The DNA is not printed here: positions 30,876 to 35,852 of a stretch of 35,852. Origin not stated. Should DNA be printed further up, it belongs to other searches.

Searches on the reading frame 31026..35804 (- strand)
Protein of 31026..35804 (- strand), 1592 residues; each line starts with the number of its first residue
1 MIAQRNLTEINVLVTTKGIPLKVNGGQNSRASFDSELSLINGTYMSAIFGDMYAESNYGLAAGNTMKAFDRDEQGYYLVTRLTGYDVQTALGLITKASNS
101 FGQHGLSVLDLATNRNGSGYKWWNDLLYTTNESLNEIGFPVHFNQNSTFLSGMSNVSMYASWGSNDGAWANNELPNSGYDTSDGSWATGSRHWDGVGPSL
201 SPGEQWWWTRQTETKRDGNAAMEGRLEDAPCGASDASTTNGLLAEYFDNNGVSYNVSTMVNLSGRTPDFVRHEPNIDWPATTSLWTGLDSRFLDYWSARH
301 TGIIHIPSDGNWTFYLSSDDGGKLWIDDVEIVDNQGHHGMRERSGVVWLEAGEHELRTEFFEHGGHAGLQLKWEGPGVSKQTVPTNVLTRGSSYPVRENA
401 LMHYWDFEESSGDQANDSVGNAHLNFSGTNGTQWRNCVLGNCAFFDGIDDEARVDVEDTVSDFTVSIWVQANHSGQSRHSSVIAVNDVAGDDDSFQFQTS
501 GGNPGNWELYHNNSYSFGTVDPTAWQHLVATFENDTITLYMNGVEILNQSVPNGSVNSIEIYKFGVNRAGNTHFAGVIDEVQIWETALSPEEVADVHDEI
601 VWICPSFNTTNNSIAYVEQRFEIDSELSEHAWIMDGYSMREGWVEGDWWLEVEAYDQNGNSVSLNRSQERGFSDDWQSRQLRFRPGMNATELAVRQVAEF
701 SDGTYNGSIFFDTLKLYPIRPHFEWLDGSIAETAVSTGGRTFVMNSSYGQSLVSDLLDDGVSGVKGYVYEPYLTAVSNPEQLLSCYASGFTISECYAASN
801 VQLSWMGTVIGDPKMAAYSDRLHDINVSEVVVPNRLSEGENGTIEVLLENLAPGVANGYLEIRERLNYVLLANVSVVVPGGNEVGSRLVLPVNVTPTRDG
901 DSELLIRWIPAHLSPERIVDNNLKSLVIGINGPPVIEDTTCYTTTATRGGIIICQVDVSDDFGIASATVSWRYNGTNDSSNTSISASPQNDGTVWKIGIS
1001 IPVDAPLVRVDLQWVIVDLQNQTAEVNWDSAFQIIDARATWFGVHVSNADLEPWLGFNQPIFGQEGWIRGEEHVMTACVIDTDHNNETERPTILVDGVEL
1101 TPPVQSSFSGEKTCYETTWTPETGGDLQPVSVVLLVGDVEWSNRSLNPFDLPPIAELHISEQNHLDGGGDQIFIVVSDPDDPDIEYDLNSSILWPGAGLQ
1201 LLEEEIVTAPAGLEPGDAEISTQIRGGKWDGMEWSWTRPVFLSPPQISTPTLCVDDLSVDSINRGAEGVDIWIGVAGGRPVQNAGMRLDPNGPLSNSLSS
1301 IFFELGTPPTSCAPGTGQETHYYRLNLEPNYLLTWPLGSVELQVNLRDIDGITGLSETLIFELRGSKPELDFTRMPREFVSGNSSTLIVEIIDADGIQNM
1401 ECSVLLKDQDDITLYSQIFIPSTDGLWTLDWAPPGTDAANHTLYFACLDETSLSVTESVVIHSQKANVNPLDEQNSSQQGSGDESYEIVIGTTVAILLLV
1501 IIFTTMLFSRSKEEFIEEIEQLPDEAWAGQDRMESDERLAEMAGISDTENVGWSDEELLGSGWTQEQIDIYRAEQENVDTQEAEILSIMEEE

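Call 25: search_protein_families(library=pfam, proteins=[window:31026-35804:-], max_evalue=0.001)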
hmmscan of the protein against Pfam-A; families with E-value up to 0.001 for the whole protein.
window:31026-35804:- (1592 aa): 2 families
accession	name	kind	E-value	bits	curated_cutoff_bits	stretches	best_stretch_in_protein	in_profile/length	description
PF13385.13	Laminin_G_3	-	2.4e-22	80.2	27.6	1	458-594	14-151/151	Concanavalin A-like lectin/glucanases superfamily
PF07691.17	PA14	-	2.3e-18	66.9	24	1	293-384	43-144/147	PA14 domain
